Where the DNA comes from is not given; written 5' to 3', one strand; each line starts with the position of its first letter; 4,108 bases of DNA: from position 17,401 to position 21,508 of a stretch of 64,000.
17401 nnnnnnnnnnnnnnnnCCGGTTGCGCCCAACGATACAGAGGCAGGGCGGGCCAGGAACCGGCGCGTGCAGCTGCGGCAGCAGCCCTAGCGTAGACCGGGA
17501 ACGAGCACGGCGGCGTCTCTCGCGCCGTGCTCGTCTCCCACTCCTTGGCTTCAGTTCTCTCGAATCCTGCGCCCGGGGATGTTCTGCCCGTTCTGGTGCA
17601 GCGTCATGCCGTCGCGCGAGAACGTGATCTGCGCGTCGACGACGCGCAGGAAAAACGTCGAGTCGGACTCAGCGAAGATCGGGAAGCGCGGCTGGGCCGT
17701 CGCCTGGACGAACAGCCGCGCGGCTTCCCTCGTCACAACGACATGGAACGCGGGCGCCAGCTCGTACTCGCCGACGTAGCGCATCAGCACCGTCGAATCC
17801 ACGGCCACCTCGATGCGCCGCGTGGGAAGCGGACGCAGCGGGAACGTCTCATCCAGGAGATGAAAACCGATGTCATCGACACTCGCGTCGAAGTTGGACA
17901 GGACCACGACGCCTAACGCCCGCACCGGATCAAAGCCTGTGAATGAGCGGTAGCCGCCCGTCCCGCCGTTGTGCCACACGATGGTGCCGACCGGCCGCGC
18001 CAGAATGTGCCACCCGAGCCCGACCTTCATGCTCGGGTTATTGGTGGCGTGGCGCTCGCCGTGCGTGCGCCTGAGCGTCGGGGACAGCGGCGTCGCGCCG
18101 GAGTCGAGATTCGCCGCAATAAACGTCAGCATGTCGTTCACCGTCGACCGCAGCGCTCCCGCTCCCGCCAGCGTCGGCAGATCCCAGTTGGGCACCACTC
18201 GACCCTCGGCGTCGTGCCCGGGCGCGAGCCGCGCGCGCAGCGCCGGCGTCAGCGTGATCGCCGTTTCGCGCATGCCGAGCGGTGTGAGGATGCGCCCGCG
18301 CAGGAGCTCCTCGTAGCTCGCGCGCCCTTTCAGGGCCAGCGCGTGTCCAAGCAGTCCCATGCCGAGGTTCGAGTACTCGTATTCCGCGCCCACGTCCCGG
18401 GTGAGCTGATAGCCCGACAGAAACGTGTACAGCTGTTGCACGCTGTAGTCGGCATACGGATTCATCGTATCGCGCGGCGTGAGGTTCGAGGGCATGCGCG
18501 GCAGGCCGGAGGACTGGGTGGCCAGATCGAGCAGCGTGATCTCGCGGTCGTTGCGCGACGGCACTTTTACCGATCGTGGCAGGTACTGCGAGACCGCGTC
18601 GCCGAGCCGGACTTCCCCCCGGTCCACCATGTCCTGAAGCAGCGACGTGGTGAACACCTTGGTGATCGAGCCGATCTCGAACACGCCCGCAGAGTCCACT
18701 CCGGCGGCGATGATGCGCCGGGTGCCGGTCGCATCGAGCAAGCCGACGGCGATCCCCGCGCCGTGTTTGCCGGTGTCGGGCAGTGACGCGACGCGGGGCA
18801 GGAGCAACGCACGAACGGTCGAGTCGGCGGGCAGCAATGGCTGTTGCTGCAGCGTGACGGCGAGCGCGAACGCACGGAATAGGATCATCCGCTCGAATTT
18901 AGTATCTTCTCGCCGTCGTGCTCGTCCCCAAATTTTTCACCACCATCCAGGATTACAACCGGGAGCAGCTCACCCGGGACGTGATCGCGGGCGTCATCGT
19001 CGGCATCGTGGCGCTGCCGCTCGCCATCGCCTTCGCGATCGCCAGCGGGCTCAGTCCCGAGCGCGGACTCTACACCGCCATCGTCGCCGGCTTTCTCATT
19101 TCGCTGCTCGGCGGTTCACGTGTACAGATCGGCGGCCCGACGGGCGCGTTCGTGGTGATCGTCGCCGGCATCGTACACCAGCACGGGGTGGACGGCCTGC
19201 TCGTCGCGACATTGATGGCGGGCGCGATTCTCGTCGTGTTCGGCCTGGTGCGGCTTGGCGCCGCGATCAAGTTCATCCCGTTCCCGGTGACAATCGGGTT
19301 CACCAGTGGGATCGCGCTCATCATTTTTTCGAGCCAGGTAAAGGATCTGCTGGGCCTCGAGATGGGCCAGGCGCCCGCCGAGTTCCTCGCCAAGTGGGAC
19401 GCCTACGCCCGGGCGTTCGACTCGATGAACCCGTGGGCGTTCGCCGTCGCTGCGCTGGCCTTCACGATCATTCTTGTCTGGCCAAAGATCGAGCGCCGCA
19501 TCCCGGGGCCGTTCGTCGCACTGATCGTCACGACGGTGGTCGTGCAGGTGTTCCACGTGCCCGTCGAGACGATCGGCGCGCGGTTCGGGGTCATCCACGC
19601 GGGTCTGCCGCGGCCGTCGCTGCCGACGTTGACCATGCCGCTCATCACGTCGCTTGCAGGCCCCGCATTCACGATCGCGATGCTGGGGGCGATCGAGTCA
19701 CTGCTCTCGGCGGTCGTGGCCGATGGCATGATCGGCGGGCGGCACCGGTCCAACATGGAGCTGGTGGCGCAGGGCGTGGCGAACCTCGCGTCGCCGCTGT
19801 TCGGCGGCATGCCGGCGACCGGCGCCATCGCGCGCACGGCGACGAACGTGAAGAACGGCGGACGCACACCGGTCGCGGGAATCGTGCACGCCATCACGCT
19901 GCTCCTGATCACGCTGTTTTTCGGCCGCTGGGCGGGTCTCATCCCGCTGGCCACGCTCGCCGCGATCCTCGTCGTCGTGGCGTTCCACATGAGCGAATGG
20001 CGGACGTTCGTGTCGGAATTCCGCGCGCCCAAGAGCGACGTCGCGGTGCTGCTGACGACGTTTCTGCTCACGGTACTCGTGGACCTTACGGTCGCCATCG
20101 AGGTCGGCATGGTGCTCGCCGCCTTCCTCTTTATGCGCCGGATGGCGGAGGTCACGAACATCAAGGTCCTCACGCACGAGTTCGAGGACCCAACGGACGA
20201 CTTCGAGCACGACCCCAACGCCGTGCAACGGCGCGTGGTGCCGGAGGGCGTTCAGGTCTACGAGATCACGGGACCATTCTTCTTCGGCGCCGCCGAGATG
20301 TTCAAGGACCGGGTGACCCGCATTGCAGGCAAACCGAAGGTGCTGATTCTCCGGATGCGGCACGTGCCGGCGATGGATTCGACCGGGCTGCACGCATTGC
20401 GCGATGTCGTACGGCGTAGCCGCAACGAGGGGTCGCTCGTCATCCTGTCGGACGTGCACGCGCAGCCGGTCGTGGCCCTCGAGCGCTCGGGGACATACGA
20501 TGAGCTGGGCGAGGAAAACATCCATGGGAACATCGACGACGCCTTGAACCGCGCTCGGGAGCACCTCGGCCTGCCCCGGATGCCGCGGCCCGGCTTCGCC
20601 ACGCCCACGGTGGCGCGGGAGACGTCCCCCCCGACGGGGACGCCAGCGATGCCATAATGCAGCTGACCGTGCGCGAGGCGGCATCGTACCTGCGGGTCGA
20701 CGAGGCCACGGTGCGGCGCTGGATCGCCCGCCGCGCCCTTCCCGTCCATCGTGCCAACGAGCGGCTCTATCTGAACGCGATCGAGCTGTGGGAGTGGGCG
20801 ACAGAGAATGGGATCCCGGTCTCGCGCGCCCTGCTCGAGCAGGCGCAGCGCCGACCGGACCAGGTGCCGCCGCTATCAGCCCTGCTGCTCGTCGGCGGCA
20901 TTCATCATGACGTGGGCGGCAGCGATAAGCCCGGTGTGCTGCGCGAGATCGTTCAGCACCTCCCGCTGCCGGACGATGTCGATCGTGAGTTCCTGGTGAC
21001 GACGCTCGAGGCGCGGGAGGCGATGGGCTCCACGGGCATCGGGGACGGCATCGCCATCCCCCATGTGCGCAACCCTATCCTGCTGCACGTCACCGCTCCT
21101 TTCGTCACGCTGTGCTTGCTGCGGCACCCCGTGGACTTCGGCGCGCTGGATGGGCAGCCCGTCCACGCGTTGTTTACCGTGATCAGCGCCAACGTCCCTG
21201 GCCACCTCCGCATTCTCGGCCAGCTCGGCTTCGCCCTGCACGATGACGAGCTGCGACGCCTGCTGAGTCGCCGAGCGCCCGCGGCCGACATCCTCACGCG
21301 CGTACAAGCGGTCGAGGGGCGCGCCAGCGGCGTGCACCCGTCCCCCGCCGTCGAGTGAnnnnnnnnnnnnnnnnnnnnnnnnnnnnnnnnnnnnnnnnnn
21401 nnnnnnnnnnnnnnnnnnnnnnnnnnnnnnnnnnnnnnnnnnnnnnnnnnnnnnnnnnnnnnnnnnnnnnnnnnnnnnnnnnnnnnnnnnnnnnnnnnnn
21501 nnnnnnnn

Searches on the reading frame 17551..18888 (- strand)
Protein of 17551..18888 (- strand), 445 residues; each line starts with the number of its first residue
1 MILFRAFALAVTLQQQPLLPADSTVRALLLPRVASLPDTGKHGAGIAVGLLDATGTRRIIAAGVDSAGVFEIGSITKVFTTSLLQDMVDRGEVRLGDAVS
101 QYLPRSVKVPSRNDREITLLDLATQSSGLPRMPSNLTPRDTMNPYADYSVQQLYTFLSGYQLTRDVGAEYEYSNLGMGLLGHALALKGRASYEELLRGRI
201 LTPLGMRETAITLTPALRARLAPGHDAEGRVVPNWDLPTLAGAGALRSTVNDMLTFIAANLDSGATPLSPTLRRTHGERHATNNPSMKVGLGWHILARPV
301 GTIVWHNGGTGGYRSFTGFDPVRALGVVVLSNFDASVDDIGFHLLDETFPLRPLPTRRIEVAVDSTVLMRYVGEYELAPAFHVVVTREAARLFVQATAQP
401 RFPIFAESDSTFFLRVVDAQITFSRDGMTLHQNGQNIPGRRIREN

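Call 7: search_protein_families(library=pfam, proteins=[window:17551-18888:-], max_evalue=0.001)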
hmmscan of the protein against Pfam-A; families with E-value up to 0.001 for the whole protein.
window:17551-18888:- (445 aa): 2 families
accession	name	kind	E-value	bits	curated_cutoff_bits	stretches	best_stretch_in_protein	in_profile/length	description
PF00144.29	Beta-lactamase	-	9.6e-54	183.2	27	1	63-336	43-313/329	Beta-lactamase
PF11954.13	DUF3471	-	1.8e-09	38.4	29.3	1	358-426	2-78/103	Domain of unknown function (DUF3471)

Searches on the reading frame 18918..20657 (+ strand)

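Call 7: search_protein_families(library=pfam, proteins=[window:18918-20657:+], max_evalue=0.001)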
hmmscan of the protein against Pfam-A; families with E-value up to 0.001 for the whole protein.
window:18918-20657:+ (579 aa): 3 families
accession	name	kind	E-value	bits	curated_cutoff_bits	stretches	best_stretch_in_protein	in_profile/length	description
PF00916.26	Sulfate_transp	-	3.2e-86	289.9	23.2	1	18-380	1-379/380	Sulfate permease family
PF01740.26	STAS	-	4.3e-17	62.2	22.6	1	441-542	6-106/106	STAS domain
PF16983.11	MFS_MOT1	-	5.9e-05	23.8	30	1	261-357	13-110/111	Molybdate transporter of MFS superfamily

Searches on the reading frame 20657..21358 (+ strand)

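Call 7: search_protein_families(library=pfam, proteins=[window:20657-21358:+], max_evalue=0.001)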
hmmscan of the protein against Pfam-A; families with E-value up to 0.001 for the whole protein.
window:20657-21358:+ (233 aa): 2 families
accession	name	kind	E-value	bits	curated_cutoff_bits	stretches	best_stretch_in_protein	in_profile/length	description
PF00359.27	PTS_EIIA_2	-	3.9e-21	76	27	1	82-214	8-139/144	Phosphoenolpyruvate-dependent sugar phosphotransferase system, EIIA 2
PF12728.13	HTH_17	-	6.8e-09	36.3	27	1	3-51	2-50/51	Helix-turn-helix domain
